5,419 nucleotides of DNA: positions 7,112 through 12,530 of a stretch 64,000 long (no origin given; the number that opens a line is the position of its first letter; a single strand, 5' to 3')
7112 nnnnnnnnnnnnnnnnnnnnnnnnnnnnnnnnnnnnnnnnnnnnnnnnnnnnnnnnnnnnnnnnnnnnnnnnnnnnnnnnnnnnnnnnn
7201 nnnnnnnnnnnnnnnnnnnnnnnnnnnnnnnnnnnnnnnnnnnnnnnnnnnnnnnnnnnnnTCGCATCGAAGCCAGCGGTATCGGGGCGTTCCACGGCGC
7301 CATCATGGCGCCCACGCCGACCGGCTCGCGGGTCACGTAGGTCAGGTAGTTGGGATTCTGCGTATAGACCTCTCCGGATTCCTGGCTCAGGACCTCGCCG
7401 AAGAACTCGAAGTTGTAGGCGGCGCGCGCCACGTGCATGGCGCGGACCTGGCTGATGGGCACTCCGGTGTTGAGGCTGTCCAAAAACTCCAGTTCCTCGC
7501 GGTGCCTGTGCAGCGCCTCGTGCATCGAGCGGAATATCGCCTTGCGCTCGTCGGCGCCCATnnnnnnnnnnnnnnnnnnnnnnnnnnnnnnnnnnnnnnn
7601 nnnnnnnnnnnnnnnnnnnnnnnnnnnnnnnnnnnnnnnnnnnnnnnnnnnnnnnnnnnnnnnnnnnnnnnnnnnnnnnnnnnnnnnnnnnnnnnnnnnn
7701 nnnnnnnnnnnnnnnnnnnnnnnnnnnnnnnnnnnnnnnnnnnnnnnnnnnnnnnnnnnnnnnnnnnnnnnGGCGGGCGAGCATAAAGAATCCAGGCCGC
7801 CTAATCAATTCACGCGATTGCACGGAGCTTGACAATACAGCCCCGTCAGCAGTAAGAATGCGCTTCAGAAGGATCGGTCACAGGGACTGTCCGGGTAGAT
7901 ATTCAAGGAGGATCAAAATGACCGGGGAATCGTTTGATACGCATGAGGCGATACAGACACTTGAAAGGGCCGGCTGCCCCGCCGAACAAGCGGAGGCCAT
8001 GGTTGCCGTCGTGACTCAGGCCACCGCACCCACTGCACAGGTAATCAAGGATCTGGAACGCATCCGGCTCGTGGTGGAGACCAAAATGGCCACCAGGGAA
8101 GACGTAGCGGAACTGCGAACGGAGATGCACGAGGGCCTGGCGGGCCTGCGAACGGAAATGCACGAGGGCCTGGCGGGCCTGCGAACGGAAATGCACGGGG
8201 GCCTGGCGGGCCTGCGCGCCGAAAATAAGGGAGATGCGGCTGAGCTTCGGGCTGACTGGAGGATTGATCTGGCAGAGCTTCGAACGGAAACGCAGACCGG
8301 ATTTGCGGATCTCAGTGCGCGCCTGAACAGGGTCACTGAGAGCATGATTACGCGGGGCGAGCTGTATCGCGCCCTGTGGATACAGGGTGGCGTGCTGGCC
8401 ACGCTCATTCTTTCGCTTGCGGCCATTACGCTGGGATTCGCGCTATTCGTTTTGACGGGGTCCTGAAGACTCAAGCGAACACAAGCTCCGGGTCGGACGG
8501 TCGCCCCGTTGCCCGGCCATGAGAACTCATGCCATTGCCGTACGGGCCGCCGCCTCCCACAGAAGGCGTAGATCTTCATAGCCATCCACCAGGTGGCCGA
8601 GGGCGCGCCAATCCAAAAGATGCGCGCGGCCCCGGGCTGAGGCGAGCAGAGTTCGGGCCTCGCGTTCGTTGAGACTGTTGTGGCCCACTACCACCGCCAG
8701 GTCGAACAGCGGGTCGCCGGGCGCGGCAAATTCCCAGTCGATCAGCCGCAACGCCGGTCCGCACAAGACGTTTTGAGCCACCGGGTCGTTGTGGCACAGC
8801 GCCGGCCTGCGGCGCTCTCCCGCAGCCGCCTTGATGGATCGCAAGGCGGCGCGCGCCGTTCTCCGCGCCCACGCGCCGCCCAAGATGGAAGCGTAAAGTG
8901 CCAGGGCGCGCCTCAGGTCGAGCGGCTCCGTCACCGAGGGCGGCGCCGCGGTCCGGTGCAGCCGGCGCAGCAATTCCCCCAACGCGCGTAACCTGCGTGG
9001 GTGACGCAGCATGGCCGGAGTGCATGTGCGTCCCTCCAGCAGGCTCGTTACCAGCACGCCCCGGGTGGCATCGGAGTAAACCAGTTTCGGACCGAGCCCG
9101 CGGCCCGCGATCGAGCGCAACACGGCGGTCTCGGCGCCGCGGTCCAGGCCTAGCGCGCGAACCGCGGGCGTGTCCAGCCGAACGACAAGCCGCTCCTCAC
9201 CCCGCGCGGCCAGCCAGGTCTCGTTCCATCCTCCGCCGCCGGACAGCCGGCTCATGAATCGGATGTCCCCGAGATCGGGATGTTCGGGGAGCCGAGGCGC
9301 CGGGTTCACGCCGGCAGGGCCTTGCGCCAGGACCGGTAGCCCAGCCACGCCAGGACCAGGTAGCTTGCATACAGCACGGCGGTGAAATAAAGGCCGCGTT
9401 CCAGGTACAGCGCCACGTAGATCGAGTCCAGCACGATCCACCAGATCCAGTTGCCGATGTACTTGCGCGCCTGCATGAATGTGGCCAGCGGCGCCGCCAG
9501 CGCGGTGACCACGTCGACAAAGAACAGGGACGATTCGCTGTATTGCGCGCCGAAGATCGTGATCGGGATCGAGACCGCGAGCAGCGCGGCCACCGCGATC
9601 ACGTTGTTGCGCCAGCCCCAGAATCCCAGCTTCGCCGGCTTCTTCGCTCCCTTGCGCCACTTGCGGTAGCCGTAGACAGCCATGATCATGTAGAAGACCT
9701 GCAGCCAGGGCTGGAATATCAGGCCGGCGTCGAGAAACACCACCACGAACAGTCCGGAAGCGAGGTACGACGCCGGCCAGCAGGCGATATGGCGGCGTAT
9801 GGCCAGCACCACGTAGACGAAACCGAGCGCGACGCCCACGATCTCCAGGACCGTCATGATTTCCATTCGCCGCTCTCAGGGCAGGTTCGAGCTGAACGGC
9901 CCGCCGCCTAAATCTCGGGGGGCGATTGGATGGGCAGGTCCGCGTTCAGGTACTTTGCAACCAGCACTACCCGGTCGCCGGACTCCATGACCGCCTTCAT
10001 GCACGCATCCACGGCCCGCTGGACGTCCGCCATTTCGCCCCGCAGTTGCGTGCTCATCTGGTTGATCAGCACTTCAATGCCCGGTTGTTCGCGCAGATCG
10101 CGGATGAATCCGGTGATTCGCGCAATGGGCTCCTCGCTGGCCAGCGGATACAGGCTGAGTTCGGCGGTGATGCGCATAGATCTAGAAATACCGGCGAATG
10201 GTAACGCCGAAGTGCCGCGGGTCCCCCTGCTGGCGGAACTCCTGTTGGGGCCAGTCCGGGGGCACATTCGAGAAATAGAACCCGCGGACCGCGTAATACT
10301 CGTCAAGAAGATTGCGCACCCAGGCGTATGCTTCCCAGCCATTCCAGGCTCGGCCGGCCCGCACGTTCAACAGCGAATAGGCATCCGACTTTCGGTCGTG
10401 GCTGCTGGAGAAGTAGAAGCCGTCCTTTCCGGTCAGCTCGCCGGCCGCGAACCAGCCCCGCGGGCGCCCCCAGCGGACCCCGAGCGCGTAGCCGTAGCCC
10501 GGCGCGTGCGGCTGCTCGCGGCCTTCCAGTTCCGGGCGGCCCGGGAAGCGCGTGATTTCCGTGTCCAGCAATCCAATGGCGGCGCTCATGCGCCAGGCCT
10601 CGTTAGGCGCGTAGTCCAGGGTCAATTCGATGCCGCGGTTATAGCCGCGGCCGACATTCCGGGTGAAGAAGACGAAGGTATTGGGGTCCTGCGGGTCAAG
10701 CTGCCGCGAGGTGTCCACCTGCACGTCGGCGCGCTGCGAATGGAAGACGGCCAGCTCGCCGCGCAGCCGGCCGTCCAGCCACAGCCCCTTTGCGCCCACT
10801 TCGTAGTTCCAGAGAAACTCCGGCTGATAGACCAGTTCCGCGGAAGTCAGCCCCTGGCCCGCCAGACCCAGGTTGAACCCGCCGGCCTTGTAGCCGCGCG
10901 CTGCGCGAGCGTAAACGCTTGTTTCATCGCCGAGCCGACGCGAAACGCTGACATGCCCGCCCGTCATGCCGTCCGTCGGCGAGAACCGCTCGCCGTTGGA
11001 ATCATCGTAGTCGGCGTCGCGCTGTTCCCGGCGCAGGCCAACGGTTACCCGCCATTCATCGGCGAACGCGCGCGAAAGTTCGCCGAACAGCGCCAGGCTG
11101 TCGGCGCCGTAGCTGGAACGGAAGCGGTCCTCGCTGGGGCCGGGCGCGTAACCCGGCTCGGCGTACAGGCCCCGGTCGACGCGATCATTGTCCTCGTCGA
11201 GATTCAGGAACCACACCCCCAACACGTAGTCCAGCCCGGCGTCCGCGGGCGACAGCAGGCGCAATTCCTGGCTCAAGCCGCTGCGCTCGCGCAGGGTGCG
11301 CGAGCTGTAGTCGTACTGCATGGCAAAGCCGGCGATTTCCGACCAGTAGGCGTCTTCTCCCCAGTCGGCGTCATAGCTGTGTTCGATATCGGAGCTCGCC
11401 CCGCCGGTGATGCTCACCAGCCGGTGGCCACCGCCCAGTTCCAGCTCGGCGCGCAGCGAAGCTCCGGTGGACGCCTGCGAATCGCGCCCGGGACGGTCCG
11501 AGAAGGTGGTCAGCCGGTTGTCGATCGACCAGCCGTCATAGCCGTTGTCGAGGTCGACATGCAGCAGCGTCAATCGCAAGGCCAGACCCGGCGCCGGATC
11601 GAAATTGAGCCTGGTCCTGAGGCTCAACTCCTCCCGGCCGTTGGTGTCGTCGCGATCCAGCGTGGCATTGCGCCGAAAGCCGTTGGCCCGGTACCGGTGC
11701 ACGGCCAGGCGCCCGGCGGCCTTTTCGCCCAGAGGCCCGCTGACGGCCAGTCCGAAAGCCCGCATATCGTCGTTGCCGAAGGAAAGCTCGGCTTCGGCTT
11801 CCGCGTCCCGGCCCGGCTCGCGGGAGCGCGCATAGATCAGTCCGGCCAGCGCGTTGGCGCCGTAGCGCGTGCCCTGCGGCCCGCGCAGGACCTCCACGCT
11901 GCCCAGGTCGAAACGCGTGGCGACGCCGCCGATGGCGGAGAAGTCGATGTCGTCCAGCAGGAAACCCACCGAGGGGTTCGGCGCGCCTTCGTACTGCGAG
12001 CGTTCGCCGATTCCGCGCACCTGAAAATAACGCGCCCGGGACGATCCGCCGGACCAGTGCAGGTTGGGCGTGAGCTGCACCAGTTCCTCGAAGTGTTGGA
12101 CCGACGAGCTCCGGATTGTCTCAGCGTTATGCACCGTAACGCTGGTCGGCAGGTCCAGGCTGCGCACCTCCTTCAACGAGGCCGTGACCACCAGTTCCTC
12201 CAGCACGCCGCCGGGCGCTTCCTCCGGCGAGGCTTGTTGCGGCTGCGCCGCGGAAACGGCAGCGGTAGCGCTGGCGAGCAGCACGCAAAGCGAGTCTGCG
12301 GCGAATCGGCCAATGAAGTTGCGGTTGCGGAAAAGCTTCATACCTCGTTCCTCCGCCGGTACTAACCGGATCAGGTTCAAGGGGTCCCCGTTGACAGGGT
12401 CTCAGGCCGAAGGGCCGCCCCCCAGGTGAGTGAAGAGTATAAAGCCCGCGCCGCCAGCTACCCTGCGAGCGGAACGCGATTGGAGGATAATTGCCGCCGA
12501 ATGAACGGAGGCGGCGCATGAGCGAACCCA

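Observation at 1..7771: Biotin genes joined to an aldehyde dehydrogenase / VOC / ActP-like uptake module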

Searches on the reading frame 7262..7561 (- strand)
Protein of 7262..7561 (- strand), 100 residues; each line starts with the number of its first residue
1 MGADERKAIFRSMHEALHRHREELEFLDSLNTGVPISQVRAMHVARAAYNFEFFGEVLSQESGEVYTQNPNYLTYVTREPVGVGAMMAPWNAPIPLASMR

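Call 60: search_solved_structures(query=window:7262-7561:-, max_evalue=0.00001, show_alignments=5)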
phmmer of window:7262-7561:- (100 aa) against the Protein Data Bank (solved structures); distinct sequences matched with E-value up to 0.00001: 63 (the best 60 are shown).
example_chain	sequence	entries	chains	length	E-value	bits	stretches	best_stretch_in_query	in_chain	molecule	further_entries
4go4_A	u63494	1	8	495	7.1e-15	58.2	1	1-98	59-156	Putative gamma-hydroxymuconic semialdehyde dehydrogenase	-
4go3_A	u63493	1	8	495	7.1e-15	58.2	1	1-98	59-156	Putative gamma-hydroxymuconic semialdehyde dehydrogenase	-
4lih_A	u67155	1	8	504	1.4e-14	57.3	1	5-98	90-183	Gamma-glutamyl-gamma-aminobutyraldehyde dehydrogenase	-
4o6r_A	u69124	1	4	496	1.7e-13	53.8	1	3-98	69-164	Aldehyde Dehydrogenase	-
2d4e_A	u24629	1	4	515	9e-12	48.3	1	3-99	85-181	5-carboxymethyl-2-hydroxymuconate semialdehyde dehydrogenase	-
4u3w_A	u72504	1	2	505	3e-10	43.4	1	11-96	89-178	2-aminomuconate 6-semialdehyde dehydrogenase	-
6bjp_A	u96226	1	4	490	7.3e-10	42.2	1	3-97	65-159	NAD/NADP-dependent betaine aldehyde dehydrogenase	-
7jso_A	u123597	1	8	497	8.3e-10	42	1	5-97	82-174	Aldehyde dehydrogenase family protein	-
5iuu_A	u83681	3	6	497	8.4e-10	42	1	5-97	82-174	Aldehyde dehydrogenase family protein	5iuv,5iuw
7swk_A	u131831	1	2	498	1.1e-09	41.6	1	2-97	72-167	Betaine aldehyde dehydrogenase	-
3zqa_A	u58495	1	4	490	2.4e-09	40.5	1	3-97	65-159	BETAINE ALDEHYDE DEHYDROGENASE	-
2wox_A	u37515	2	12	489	2.4e-09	40.5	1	3-97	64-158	BETAINE ALDEHYDE DEHYDROGENASE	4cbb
2wme_A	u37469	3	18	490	2.4e-09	40.5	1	3-97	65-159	BETAINE ALDEHYDE DEHYDROGENASE | NAD/NADP-dependent betaine aldehyde dehydrogenase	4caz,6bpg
2xdr_A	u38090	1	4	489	2.5e-09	40.5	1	3-97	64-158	BETAINE ALDEHYDE DEHYDROGENASE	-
6b4r_A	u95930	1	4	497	3e-09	40.2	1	12-96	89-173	KauB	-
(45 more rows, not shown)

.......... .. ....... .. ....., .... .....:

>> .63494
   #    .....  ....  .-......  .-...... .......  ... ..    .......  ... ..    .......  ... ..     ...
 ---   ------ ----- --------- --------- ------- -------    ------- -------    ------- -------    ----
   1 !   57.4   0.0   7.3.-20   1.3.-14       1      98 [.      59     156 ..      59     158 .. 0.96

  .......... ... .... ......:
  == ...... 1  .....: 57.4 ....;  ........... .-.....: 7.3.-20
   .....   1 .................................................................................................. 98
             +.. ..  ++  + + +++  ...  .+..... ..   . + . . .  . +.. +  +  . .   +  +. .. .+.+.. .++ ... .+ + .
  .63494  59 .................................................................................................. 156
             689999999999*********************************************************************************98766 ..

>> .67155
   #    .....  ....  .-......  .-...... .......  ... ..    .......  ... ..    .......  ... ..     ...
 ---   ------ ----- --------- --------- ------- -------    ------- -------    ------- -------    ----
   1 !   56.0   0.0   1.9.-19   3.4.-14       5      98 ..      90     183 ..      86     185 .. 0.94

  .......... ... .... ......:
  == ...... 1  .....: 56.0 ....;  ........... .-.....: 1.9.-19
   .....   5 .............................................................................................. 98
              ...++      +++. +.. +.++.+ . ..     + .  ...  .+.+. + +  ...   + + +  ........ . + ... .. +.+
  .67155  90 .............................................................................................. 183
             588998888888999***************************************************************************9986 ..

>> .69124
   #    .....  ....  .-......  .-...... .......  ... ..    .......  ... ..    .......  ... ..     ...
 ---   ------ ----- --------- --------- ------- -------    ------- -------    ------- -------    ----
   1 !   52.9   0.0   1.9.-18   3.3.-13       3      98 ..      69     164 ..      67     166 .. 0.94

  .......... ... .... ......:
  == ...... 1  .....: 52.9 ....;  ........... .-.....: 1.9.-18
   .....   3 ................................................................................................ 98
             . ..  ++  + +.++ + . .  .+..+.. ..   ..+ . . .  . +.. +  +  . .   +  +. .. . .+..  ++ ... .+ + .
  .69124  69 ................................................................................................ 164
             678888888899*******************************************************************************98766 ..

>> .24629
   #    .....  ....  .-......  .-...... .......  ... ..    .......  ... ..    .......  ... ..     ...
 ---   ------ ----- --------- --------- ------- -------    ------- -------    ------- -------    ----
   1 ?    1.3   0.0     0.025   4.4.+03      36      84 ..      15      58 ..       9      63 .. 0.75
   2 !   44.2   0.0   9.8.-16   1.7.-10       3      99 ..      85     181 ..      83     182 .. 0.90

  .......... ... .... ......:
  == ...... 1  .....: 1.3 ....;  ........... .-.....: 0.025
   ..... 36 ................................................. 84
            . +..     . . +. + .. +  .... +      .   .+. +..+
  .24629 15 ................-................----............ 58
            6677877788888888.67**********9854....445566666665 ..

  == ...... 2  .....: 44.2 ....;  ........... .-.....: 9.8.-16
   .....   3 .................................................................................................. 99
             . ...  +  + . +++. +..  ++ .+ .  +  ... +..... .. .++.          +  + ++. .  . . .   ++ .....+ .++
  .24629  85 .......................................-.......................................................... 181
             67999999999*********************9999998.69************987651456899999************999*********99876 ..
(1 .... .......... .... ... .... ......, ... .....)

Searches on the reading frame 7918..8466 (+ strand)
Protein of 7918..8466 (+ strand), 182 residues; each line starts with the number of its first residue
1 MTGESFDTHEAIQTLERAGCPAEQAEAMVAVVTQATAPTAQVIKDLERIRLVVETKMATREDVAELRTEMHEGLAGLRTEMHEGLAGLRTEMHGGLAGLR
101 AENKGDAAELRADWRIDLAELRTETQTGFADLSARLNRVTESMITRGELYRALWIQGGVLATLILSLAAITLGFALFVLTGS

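Call 5: search_protein_families(library=ncbifam, proteins=[window:7918-8466:+])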
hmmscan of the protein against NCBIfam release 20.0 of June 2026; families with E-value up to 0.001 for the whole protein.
window:7918-8466:+ (182 aa): 0 families

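Call 6: search_protein_families(library=pfam, proteins=[window:7918-8466:+])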
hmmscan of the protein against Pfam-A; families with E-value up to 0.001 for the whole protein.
window:7918-8466:+ (182 aa): 2 families
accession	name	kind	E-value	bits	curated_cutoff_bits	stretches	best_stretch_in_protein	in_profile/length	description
PF07798.16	CCDC90-like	-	5.3e-11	43.1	33.5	1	6-142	1-134/175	Coiled-coil domain-containing protein 90-like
PF01442.23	Apolipoprotein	-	6.3e-07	29.7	90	1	18-143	9-126/190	Apolipoprotein A1/A4/E domain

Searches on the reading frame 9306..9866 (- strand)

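Call 18: search_protein_families(library=ncbifam, proteins=[window:9306-9866:-], max_evalue=1e-8)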
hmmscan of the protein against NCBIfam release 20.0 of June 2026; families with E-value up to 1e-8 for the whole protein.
window:9306-9866:- (186 aa): 2 families
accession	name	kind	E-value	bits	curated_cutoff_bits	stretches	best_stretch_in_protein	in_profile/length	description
TIGR01528.1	NMN_trans_PnuC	equivalog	1.6e-13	51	42.45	1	6-183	3-184/187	nicotinamide riboside transporter PnuC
NF011926.0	PRK15397.1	subfamily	8.9e-13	48.6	335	0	107-182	152-227/239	nicotinamide riboside transporter PnuC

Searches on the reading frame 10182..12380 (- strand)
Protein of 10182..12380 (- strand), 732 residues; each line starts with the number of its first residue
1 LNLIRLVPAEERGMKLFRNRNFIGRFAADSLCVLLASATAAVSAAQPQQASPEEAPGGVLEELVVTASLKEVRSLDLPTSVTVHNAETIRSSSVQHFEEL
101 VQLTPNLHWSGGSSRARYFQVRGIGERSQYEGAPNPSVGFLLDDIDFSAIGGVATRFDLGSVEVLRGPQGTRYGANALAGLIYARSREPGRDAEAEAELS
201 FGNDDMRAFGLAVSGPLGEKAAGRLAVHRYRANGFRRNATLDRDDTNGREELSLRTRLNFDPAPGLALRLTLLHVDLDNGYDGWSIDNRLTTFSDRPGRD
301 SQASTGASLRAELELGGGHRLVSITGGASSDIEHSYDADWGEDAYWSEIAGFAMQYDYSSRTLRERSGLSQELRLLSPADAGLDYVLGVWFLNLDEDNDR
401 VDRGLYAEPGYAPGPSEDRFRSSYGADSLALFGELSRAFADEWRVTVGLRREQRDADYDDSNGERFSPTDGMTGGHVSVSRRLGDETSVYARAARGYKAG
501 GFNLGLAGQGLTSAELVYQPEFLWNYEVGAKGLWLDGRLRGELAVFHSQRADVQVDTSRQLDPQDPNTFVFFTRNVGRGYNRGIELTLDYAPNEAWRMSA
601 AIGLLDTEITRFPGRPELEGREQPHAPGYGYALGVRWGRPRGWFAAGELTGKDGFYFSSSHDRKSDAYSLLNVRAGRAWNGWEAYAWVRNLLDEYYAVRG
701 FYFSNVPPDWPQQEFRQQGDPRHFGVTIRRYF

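Call 18: search_protein_families(library=ncbifam, proteins=[window:10182-12380:-], max_evalue=1e-8)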
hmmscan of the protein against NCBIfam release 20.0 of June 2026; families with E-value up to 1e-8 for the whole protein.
window:10182-12380:- (732 aa): 8 families
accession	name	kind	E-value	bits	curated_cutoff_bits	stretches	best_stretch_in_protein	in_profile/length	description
TIGR01783.1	TonB-siderophor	subfamily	1.1e-42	146.5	223.5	2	408-729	344-646/649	TonB-dependent siderophore receptor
TIGR01785.1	TonB-hemin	subfamily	1.4e-14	53.5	316.85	1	60-189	1-131/677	TonB-dependent heme/hemoglobin receptor family protein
NF041535.1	TonB_rec_PqqU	equivalog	1.9e-14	52.9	1200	0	64-250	2-198/676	TonB-dependent receptor PqqU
NF053590.1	TonB_dep_TOL0244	equivalog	6.9e-14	51.4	645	0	158-256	111-208/604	TOL_0244 family TonB-dependent receptor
TIGR01779.1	TonB-B12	equivalog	2.4e-11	42.9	599.7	1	34-309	9-277/614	TonB-dependent vitamin B12 receptor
NF047944.1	FoxamRcptFoxA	equivalog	1.2e-09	37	1300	1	57-227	33-201/697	ferrioxamine B receptor FoxA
NF007349.0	PRK09840.1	equivalog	1.4e-09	36.5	686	0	151-237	138-225/760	catecholate siderophore receptor Fiu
TIGR01786.1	TonB-hemlactrns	subfamily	3.1e-09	35.7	323.75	0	64-186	4-133/719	TonB-dependent hemoglobin/transferrin/lactoferrin family receptor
